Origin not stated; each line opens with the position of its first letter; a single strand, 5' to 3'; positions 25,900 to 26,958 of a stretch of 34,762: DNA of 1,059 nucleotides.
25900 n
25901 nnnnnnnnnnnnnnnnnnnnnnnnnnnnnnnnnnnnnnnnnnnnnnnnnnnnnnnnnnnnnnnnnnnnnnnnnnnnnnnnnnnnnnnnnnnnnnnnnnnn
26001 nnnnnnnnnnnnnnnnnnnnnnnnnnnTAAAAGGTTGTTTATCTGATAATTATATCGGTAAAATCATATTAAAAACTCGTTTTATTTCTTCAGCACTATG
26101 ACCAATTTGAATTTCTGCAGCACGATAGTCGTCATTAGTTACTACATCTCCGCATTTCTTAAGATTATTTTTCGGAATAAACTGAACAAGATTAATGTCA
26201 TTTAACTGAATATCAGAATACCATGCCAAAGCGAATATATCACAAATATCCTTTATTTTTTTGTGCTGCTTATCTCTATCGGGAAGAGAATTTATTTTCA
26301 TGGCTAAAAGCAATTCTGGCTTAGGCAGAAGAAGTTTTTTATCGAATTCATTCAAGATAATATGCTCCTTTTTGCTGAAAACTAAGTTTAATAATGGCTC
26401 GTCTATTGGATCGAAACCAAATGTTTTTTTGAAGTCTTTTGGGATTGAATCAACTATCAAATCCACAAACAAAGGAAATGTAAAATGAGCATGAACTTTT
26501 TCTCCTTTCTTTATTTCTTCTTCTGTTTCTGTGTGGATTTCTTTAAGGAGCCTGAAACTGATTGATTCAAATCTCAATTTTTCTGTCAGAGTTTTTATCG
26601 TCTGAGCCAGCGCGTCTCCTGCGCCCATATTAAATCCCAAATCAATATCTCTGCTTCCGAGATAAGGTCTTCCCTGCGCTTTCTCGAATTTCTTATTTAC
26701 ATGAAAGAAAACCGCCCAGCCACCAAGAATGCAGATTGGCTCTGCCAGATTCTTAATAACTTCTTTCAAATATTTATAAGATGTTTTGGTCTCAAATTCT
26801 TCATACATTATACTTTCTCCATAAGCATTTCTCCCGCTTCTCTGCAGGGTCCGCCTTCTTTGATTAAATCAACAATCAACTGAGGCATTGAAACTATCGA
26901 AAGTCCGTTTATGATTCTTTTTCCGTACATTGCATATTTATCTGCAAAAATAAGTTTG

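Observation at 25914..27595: AbiEi/AbiEii-like cassette inserted at the 3' end of cca, leaving a duplicated cca terminus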

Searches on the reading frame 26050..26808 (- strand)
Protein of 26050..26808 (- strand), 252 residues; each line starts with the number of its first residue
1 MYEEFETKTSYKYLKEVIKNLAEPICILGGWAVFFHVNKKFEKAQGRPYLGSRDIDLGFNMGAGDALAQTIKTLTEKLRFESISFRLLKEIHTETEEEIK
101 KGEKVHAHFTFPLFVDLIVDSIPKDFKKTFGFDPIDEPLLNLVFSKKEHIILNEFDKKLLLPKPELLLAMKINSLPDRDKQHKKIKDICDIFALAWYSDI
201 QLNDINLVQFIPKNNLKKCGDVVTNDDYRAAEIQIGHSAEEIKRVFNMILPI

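Call 5: search_protein_families(library=pfam, proteins=[window:26050-26808:-], max_evalue=0.1)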
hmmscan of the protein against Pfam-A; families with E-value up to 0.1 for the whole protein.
window:26050-26808:- (252 aa): 1 family
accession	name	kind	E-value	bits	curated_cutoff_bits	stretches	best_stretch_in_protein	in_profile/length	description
PF08843.17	AbiEii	-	0.00015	22.3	22.5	1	52-200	34-173/238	Nucleotidyl transferase AbiEii toxin, Type IV TA system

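Call 6: search_protein_families(library=padloc, proteins=[window:26050-26808:-], max_evalue=1)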
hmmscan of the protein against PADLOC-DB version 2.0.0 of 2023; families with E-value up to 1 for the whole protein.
window:26050-26808:- (252 aa): 1 family
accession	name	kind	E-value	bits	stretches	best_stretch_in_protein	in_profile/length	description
PDLC02319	AbiEii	-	0.033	11.9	1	148-199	125-167/241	AbiEii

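Call 9: search_protein_families(library=ncbifam, proteins=[window:26050-26808:-], max_evalue=0.1)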
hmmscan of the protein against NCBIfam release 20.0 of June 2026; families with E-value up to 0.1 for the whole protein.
window:26050-26808:- (252 aa): 0 families

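Call 16: find_homologous_proteins(query=window:26050-26805:-, max_evalue=0.001)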
Query window:26050-26805:- (251 aa): 477 proteins with E <= 0.001 among 1223 candidates; the best 120 are listed.
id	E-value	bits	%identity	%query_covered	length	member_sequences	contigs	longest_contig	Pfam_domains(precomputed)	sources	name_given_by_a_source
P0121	5.9e-164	561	100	100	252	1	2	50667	-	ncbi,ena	ncbi:MAG: hypothetical protein AABW88_03875 [Nanoarchaeota archaeon]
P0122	1.9e-131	455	82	99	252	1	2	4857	-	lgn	-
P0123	6.2e-128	443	81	99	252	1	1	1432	-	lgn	-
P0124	8.3e-127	440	78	99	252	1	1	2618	-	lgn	-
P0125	7.3e-126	437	77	99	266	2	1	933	-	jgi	jgi:hypothetical protein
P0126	4.4e-120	418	73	99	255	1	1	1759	-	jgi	jgi:hypothetical protein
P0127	1.4e-116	406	75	98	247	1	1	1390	-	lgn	-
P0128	1.5e-116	406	70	99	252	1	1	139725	-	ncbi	-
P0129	1.1e-115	403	71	99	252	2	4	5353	-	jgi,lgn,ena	-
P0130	4.3e-115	401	71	99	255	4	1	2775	-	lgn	-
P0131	1.3e-114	400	72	99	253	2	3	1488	-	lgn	-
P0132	6.5e-114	397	69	99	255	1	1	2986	-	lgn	-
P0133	6.6e-113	394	70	99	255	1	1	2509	-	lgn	-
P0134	7.8e-113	394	70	99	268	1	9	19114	-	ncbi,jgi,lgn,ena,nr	ncbi:MAG TPA: hypothetical protein VJB90_06025 [Candidatus Nanoarchaeia archaeon]|nr:hypothetical pr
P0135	8.6e-113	394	70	99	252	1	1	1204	-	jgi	jgi:hypothetical protein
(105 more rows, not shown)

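Call 18: find_related_loci(query=A1, collection=genome_contigs, flank=6000)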
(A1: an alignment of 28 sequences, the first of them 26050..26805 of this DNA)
Query A1 (251 aa) in genome_contigs; peptide patterns used: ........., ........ (x = any residue, [..] = any of these).
199 stretches matched a pattern; 155 encode a relative of the query (tblastn E <= 1e-3); the best 80 are kept; 80 distinct loci.
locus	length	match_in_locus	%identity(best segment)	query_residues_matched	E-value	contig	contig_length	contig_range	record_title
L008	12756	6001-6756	68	1-249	1e-118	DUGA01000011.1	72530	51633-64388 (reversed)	MAG TPA_asm: Candidatus Woesearchaeota archaeon isolate UBA10200 contig_12975, whole genome shotgun sequence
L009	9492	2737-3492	67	1-249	1e-116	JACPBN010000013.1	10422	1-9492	MAG: Candidatus Woesearchaeota archaeon isolate NC_groundwater_258_Ag_S-0.2um_36_8 S5_GD2017_2_S2_scaffold_6410, whole g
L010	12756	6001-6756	65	1-249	2e-108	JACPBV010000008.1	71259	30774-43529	MAG: Candidatus Woesearchaeota archaeon isolate NC_groundwater_266_Ag_S-0.2um_46_18 S5_GD2017_2_S2_scaffold_319, whole g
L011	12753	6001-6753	68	1-248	1e-106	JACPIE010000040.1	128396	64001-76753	MAG: Candidatus Woesearchaeota archaeon isolate NC_groundwater_432_Ag_B-0.1um_40_22 GD18-4_B1_scaffold_2136660, whole ge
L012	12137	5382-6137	67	1-249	6e-103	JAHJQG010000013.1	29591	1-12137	MAG: Nanoarchaeota archaeon isolate OS_PC_MetaG.mb.100 OS_PC_MetaG.mb.100_k141_87619, whole genome shotgun sequence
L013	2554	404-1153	66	1-249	2e-106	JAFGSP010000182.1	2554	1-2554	MAG: Candidatus Woesearchaeota archaeon isolate Zod_Metabat.908 k87_13120836, whole genome shotgun sequence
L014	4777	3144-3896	65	1-248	1e-102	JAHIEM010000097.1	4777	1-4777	MAG: Nanoarchaeota archaeon isolate KR11_0.1_MetaG.mb.19 KR11_0.1_MetaG.mb.19_k141_764704, whole genome shotgun sequence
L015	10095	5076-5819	70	1-248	6e-102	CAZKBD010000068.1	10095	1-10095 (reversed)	MAG TPA_asm: uncultured Methanosarcinales archaeon isolate SRP062349_co5_67 genome assembly, contig: NODE_3097_length_10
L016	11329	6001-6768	61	1-248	9e-101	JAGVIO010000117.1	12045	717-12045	MAG: archaeon isolate DeMMO1_7 c_000000013533, whole genome shotgun sequence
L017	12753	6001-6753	69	1-248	1e-100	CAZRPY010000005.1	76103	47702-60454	MAG TPA_asm: uncultured Methanosarcinales archaeon isolate SRP178908_co1_144 genome assembly, contig: NODE_160_length_76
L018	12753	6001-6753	64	1-248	2e-100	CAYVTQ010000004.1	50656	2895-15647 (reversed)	MAG TPA_asm: uncultured Methanosarcinales archaeon isolate binchicken_co227_1181 genome assembly, contig: NODE_1221_leng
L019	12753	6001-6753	56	1-248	9e-100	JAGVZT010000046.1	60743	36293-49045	Candidatus Woesearchaeota archaeon isolate RIFCSPHIGHO2_02_FULL_62_20 rifcsphigho2_02_scaffold_2397, whole genome shotgu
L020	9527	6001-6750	69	1-248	1e-98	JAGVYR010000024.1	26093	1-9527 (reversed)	Candidatus Woesearchaeota archaeon isolate RIFCSPHIGHO2_02_FULL_44_15 rifcsphigho2_02_scaffold_5854, whole genome shotgu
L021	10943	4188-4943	65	1-249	3e-96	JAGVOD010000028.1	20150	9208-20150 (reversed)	MAG: archaeon isolate DeMMO3_27 c_000000051477, whole genome shotgun sequence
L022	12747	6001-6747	65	1-246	2e-93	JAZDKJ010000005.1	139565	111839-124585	MAG: Candidatus Woesearchaeota archaeon isolate MEGAHIT-group-0.53 k141_17245630, whole genome shotgun sequence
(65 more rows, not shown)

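Call 27: find_encoding_contigs(protein=P0122, flank=6000, max_places=4)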
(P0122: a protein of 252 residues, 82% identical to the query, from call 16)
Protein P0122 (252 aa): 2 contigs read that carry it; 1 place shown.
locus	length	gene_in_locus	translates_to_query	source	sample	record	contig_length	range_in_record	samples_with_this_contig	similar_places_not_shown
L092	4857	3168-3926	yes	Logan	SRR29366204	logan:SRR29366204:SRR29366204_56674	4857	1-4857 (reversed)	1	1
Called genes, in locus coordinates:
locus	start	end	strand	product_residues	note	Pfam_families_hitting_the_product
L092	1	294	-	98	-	?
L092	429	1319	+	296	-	-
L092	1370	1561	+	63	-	-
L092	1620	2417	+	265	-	-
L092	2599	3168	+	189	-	-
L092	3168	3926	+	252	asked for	-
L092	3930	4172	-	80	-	-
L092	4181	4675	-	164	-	PF13280:WYL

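Call 28: find_encoding_contigs(protein=P0124, flank=6000, max_places=4)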
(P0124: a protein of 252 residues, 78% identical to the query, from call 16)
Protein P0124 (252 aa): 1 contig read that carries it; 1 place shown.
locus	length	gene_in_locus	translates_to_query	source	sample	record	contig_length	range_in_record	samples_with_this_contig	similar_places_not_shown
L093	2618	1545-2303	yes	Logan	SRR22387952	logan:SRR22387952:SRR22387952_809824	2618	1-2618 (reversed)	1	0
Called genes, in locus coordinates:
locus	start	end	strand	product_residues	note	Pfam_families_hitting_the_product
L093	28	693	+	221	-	-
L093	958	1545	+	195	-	-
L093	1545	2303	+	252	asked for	-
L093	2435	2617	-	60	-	?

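Call 50: search_solved_structures(query=A1, max_evalue=1, show_alignments=1)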
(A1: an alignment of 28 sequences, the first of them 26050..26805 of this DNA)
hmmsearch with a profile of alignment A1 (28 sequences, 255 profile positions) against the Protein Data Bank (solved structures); distinct sequences matched with E-value up to 1: 0.

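Call 51: search_protein_families(library=pfam, alignment_id=A1, max_evalue=0.01)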
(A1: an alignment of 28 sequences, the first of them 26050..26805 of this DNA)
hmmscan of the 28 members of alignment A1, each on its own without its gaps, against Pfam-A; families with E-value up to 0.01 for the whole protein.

A. member 1, window:26050-26805:- (251 aa): 1 family
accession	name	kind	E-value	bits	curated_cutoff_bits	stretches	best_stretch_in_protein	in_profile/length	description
PF08843.17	AbiEii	-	0.00014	22.3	22.5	1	51-199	34-173/238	Nucleotidyl transferase AbiEii toxin, Type IV TA system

B. families by the number of members that match (of 28 scanned): 1 family
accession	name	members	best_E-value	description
PF08843.17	AbiEii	20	1.1e-05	Nucleotidyl transferase AbiEii toxin, Type IV TA system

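Call 66: predict_structure(alignment_id=A1)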
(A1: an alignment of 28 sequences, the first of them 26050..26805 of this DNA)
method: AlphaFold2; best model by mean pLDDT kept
length: 251 residues; sequences in the alignment: 28
mean_pLDDT: 86.1   pTM: 0.85
mean pLDDT of the five models: 86.1, 84.6, 83.7, 83.6, 83.0
residues with pLDDT >= 90: 113; 70-90: 114; 50-70: 24; < 50: 0
segments of 3 or more residues with pLDDT < 50: none
pLDDT, mean of each block of 10 residues (from residue 1): 76 91 86 95 88 86 80 91 81 80 76 85 69 67 90 91 94 88 93 94 88 91 95 93 91 53
secondary structure, 60 per line:
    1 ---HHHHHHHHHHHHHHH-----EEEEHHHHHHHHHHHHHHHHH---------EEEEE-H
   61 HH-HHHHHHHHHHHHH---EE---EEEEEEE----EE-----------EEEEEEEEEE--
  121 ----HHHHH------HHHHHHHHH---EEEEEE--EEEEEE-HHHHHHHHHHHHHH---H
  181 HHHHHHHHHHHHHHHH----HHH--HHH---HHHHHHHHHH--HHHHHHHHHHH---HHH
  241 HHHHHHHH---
elements in order: H4-18 E24-27 H28-44 E54-58 H64-76 E85-91 E109-118 H125-129 H136-144 E148-153 E156-161 H163-176 H180-196 H212-221 H224-234 H238-248

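Call 70: fold_search(model_id=the predicted structure, library=pdb)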
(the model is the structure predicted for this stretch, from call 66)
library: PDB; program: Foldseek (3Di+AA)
matches with E <= 10: 264; with E <= 0.001: 1
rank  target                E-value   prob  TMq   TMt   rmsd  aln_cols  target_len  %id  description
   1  5uvd                  6.6e-05  1.00  0.41  0.45   8.5       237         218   18  Crystal structure of an antigenic nucleotidyltransferase-like protein from Paracoccidioides brasiliensis (released 2018-01-31)
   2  4ok0_B                8.8e-02  0.91  0.43  0.47   6.6       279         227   11  Crystal structure of putative nucleotidyltransferase from H. pylori (released 2014-04-09)
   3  5cfu                  1.1e-01  0.90  0.36  0.48   6.8       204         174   15  Crystal Structure of ANT(2")-Ia in complex with adenylyl-2"-tobramycin (released 2016-07-20)
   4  4p37_A                1.3e-01  0.89  0.37  0.21   7.5       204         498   12  Crystal structure of the Megavirus polyadenylate synthase (released 2015-04-01)
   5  5kqj_MODEL_1_A        1.5e-01  0.69  0.33  0.42  11.4       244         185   14  Solution Structure of Antibiotic-Resistance Factor ANT(2'')-Ia Reveals Substrate-Regulated Conformation Dynami (released 2017-07-12)
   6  1zel_A                1.8e-01  0.33  0.22  0.20  11.7       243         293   10  Crystal structure of RV2827C protein from Mycobacterium tuberculosis (released 2006-05-02)
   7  4wse_A                2.5e-01  0.84  0.39  0.22   8.8       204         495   14  Crystal structure of the Mimivirus polyadenylate synthase (released 2015-04-01)
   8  2ihm_B                5.0e-01  0.57  0.25  0.20   6.3       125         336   14  Polymerase mu in ternary complex with gapped 11mer DNA duplex and bound incoming nucleotide (released 2006-12-12)
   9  1zel_B                5.8e-01  0.18  0.22  0.19  10.7       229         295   11  Crystal structure of RV2827C protein from Mycobacterium tuberculosis (released 2006-05-02)
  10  3x1i_A                9.9e-01  0.04  0.11  0.11  13.6       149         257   13  hPPARgamma Ligand binding domain in complex with 6-oxo-tetracosahexaenoic acid (released 2015-04-08)
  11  4jaz_B                1.1e+00  0.05  0.13  0.13  13.4       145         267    8  Crystal structure of the complex between PPARgamma LBD and trans-resveratrol (released 2014-02-12)
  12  4z6d_A                1.2e+00  0.11  0.20  0.16  10.6       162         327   15  Structure of human DNA polymerase beta 279NA mutant complexed with G in the template base paired with incoming non-hyd (released 2016-04-13)
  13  6dh9_B                1.2e+00  0.04  0.14  0.13  13.0       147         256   16  Crystal Structure of Human PPARgamma Ligand Binding Domain in Complex with MSDC-0602 (released 2019-05-22)
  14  3rh5_A                1.6e+00  0.09  0.20  0.17  10.6       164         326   15  DNA Polymerase Beta Mutant (Y271) with a dideoxy-terminated primer with an incoming deoxynucleotide (dCTP) (released 2011-07-06)
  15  4o8f_A                1.8e+00  0.03  0.13  0.13  14.8       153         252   11  Crystal Structure of the complex between PPARgamma mutant R357A and rosiglitazone (released 2014-07-23)
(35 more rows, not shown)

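Call 75: find_related_loci(query=A1, collection=viral_contigs, flank=6000)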
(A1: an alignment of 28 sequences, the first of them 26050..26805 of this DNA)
Query A1 (251 aa) in viral_contigs; peptide patterns used: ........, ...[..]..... (x = any residue, [..] = any of these).
28 stretches matched a pattern, but none encodes a relative of the query by tblastn (E <= 1e-3).
